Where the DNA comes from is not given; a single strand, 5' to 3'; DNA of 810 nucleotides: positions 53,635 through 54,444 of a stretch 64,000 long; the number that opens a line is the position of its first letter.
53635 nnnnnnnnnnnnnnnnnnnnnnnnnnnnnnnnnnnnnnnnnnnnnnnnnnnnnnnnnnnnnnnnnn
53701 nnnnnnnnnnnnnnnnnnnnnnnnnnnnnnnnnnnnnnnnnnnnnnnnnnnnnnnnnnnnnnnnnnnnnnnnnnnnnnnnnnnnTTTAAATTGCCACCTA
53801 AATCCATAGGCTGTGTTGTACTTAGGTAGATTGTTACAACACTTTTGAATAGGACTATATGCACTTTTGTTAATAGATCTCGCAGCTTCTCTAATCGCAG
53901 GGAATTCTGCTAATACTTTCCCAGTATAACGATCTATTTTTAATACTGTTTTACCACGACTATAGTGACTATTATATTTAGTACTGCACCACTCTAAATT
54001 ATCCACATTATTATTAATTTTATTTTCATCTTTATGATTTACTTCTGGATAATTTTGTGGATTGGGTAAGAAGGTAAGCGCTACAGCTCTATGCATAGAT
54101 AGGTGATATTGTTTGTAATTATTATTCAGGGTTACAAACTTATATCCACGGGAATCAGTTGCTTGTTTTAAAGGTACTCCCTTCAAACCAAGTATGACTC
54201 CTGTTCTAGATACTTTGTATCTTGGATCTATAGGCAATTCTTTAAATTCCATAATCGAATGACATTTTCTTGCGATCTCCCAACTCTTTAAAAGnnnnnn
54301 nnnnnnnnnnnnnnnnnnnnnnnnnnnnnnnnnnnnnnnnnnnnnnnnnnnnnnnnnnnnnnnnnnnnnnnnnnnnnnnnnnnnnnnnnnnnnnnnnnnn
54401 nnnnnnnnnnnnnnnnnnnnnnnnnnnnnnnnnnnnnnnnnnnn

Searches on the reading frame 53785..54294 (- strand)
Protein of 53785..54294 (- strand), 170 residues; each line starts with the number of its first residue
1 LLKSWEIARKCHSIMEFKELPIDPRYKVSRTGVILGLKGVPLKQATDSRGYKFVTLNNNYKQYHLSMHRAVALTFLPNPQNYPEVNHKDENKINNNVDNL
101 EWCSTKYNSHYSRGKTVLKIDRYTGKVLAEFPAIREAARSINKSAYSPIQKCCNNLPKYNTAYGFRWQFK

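Call 41: search_protein_families(library=pfam, max_evalue=0.01, proteins=[window:53785-54294:-])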
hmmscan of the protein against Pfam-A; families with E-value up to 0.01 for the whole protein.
window:53785-54294:- (170 aa): 2 families
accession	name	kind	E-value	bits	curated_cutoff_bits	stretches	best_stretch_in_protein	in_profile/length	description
PF13392.12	HNH_3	-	9.4e-06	25.6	24.8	1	83-109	19-45/46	HNH endonuclease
PF07453.19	NUMOD1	-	0.0093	16.6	22.8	0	123-152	8-36/37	NUMOD1 domain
